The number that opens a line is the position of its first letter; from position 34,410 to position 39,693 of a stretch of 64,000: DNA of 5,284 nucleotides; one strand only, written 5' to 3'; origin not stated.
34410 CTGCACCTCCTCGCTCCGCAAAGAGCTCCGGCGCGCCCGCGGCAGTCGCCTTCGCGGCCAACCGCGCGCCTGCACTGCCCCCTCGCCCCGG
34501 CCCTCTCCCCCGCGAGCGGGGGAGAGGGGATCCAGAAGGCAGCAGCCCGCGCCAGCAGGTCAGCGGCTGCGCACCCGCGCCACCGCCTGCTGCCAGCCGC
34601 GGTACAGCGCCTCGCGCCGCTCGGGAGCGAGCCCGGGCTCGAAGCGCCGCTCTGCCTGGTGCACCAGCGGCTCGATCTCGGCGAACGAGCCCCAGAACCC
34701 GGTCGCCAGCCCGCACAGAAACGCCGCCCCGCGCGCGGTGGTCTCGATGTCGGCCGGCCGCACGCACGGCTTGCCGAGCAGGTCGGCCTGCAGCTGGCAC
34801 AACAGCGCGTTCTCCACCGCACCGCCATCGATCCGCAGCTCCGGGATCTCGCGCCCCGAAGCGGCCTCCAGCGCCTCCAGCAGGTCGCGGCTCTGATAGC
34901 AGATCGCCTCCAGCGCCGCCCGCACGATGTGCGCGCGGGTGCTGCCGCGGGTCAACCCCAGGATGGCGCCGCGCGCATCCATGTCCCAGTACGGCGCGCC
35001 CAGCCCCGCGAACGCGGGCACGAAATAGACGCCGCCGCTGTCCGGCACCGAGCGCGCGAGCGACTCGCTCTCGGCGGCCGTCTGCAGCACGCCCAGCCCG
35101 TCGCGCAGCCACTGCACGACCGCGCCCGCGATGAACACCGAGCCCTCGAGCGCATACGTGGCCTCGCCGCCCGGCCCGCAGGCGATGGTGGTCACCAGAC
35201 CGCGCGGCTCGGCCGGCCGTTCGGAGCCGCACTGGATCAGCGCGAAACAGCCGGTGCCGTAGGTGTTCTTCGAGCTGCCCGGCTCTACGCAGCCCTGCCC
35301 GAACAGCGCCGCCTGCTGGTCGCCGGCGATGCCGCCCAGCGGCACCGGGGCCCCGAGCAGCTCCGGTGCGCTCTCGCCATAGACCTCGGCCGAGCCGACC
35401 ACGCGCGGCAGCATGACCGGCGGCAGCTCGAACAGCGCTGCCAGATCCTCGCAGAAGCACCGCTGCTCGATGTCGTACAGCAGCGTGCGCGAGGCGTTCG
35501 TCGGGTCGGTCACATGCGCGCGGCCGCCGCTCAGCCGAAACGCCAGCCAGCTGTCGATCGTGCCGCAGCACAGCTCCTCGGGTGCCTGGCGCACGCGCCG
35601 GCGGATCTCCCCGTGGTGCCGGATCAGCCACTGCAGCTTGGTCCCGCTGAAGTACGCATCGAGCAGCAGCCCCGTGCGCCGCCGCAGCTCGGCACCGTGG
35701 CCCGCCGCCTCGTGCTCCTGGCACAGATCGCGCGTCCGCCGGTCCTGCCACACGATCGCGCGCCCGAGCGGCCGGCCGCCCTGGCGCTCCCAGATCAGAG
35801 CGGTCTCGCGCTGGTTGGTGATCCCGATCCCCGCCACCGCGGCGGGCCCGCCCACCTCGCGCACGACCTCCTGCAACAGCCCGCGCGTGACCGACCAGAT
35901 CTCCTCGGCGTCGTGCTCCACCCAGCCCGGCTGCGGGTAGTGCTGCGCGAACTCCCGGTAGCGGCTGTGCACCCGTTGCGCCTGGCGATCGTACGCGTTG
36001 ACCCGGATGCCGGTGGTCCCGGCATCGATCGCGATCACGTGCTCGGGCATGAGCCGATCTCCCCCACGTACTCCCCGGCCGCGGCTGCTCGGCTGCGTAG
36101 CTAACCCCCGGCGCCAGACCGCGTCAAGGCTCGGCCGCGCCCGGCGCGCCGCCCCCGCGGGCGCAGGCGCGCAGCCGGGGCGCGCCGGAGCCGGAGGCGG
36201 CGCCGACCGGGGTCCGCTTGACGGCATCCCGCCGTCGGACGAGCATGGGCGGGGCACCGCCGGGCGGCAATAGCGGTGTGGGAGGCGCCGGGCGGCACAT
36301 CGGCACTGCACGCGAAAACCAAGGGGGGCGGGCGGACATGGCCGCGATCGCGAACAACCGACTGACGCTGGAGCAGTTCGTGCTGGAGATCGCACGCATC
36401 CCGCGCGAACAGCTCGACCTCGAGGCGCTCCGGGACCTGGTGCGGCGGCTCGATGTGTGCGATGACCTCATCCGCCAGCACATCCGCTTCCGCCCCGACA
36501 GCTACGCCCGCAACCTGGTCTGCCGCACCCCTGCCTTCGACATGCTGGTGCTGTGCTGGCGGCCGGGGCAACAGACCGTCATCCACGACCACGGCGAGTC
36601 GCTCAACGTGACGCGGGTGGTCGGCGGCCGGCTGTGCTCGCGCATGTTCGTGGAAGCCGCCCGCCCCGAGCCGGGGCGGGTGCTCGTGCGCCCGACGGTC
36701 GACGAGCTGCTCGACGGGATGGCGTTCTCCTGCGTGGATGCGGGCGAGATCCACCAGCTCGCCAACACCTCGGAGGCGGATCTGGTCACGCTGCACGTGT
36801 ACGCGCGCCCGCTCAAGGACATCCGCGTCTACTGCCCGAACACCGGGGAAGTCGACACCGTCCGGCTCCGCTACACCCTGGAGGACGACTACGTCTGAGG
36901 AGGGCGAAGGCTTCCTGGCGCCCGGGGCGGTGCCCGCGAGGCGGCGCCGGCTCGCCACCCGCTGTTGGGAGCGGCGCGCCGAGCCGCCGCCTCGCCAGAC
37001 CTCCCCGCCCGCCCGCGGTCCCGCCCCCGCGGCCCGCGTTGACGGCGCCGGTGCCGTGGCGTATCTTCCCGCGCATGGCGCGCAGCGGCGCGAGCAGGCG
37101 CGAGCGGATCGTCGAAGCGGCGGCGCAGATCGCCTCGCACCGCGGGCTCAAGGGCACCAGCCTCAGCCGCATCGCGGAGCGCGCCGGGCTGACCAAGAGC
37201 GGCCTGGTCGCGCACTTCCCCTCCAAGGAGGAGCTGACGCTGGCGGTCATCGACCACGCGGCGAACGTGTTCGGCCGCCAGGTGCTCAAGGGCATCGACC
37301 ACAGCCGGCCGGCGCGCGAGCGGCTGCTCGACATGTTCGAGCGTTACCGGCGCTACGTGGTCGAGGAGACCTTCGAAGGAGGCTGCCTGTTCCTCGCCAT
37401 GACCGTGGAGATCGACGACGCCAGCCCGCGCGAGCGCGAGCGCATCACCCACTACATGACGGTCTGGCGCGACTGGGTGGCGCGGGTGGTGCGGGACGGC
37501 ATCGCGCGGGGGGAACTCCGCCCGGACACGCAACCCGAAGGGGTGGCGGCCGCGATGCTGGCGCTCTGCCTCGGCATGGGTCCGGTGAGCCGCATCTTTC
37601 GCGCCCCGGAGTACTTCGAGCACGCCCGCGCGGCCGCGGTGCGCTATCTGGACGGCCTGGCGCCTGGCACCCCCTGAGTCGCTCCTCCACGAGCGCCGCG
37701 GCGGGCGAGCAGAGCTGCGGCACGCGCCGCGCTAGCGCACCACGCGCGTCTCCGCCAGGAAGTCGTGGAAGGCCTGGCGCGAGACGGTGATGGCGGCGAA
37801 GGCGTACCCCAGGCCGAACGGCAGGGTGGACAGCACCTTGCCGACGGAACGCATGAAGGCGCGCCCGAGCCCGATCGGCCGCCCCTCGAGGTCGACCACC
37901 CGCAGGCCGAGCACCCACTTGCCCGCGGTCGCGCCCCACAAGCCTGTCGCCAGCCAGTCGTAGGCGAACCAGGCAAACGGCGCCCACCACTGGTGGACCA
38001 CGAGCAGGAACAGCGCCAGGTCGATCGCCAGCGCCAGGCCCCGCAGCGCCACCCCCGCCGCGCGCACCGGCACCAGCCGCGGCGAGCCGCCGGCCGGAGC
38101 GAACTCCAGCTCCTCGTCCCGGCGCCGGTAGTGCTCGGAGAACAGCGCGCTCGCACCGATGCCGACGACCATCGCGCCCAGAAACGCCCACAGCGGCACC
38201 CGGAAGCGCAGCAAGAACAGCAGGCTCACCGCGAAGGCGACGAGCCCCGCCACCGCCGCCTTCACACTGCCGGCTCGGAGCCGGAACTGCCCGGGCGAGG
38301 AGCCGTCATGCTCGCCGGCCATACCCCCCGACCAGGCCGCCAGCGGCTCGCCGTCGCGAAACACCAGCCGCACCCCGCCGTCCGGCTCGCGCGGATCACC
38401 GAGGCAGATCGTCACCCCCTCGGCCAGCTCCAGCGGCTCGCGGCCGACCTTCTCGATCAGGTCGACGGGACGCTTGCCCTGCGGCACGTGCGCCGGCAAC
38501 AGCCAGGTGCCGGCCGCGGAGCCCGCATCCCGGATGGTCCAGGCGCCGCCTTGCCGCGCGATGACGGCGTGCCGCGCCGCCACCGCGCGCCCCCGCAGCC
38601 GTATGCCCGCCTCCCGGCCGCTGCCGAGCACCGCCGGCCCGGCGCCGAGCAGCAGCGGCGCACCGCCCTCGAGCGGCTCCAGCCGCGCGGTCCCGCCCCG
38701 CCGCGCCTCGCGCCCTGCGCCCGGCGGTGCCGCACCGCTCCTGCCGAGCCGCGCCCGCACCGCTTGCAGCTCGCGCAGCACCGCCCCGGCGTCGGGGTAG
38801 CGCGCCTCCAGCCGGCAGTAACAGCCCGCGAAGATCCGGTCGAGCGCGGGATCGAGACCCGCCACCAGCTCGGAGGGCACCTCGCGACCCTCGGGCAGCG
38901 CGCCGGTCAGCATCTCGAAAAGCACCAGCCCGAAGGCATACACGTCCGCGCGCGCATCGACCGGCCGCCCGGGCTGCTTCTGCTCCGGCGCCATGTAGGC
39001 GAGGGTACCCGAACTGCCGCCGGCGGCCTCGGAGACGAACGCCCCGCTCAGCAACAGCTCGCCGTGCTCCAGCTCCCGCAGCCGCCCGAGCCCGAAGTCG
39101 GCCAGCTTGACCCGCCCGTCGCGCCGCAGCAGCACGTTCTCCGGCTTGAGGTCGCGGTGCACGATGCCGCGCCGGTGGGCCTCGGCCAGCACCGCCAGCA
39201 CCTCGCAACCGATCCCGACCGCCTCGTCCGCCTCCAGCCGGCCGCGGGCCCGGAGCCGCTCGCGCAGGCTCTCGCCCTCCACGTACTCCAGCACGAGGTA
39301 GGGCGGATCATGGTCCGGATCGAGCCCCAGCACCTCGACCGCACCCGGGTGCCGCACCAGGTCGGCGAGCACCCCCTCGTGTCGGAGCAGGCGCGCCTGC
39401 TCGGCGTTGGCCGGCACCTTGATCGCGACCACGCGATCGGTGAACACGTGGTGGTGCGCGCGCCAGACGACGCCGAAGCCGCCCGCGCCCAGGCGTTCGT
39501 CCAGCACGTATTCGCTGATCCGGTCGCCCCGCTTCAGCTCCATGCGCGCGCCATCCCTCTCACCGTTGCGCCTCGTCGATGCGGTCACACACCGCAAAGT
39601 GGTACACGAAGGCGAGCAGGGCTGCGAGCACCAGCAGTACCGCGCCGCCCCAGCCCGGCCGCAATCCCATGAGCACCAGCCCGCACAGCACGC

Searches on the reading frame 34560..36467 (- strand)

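Call 74: search_protein_families(library=pfam, max_evalue=0.00001, proteins=[window:34560-36467:-])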
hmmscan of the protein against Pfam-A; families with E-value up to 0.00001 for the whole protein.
window:34560-36467:- (635 aa): 2 families
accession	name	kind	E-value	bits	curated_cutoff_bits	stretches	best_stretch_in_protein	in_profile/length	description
PF00370.27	FGGY_N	-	1.2e-62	212.1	28.8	1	144-390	2-245/245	FGGY family of carbohydrate kinases, N-terminal domain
PF02782.22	FGGY_C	-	2.2e-43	148.8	27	1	401-588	3-197/198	FGGY family of carbohydrate kinases, C-terminal domain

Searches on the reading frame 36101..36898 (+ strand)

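Call 74: search_protein_families(library=pfam, max_evalue=0.00001, proteins=[window:36101-36898:+])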
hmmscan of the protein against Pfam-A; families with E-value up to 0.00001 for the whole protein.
window:36101-36898:+ (265 aa): 1 family
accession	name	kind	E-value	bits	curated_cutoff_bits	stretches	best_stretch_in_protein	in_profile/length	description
PF05995.18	CDO_I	-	3.9e-13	49.7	23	1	102-244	25-167/170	Cysteine dioxygenase type I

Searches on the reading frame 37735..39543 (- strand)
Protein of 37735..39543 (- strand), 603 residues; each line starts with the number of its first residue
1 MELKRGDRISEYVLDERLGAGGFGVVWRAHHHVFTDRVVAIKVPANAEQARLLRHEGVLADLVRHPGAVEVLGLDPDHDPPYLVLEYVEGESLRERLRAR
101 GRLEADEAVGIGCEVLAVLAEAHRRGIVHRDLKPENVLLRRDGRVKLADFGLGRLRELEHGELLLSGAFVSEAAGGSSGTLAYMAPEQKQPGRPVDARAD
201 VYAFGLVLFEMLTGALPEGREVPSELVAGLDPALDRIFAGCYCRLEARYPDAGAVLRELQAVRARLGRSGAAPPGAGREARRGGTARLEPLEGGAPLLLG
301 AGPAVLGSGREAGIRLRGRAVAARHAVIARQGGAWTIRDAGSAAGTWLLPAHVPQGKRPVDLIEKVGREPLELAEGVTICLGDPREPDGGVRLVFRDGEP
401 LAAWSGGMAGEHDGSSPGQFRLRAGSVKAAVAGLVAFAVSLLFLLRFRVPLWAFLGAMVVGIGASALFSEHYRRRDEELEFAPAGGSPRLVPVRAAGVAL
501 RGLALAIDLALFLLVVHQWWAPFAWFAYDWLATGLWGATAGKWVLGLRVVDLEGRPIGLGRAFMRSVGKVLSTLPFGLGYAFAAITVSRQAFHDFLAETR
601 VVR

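Call 7: search_protein_families(library=pfam, max_evalue=0.01, proteins=[window:37735-39543:-])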
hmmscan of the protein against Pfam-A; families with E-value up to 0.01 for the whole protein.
seq(603 aa): 9 families
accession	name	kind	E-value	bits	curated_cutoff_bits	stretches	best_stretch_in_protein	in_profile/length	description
PF00069.31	Pkinase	-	3.3e-36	125.5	31.7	1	12-217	1-196/263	Protein kinase domain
PF07714.23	PK_Tyr_Ser-Thr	-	1.7e-28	100.1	23.1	1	14-217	3-204/258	Protein tyrosine and serine/threonine kinase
PF06271.18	RDD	-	5.3e-19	69.3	24.1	1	435-597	9-136/137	RDD family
PF00498.31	FHA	-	5.5e-07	30.4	20.7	1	305-362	2-58/67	FHA domain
PF03109.22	ABC1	-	1.3e-05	24.9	22.9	1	82-153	144-214/244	ABC1 atypical kinase-like domain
PF16697.10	Yop-YscD_cpl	-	0.00052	20.7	33.2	1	294-348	9-63/94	Inner membrane component of T3SS, cytoplasmic domain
PF14531.12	Kinase-like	-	0.0036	17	25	1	100-218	139-251/289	Kinase-like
PF12330.14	Haspin_kinase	-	0.0067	15.9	25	1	113-159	212-257/364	Haspin like kinase domain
PF01636.29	APH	-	0.0072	16.6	23.2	0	119-145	162-188/239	Phosphotransferase enzyme family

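Call 93: search_protein_families(library=padloc, max_evalue=0.001, proteins=[window:37735-39543:-])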
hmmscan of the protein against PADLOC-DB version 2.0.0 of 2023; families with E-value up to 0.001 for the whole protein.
window:37735-39543:- (603 aa): 35 families (the best 25 are shown)
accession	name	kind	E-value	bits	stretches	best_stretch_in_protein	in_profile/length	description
PDLC04042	PD-T4-6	-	1.3e-57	193.7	1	10-224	9-218/292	-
PDLC04053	PD-T4-6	-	7.3e-54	181.3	1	5-218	4-211/311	-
PDLC04138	mad6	-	1.4e-51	174.2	1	6-217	47-255/659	mads_6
PDLC04054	PD-T4-6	-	3.8e-50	169.3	1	1-264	1-275/347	-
PDLC04043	PD-T4-6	-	4.9e-49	165.6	1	9-217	14-216/452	-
PDLC04061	PD-T4-6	-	3.2e-48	163.5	1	11-217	17-222/510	-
PDLC04060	PD-T4-6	-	8.1e-44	148.3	1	11-217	9-208/486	-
PDLC04047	PD-T4-6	-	1.1e-43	147.6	1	6-217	6-211/327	-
PDLC01088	C3a189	-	1.4e-41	140.9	1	18-217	5-207/840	kinase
PDLC04041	PD-T4-6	-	4.9e-41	139.4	1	5-222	23-238/443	-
PDLC04052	PD-T4-6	-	4.1e-39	133.1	1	11-217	10-215/496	-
PDLC04055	PD-T4-6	-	3.4e-38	129.7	1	17-217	77-273/496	-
PDLC04057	PD-T4-6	-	2.5e-37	127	1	10-217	8-209/443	-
PDLC04039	PD-T4-6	-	1.2e-36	124.7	1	4-217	8-214/458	-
PDLC04048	PD-T4-6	-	3e-36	123.5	1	12-217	12-211/354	-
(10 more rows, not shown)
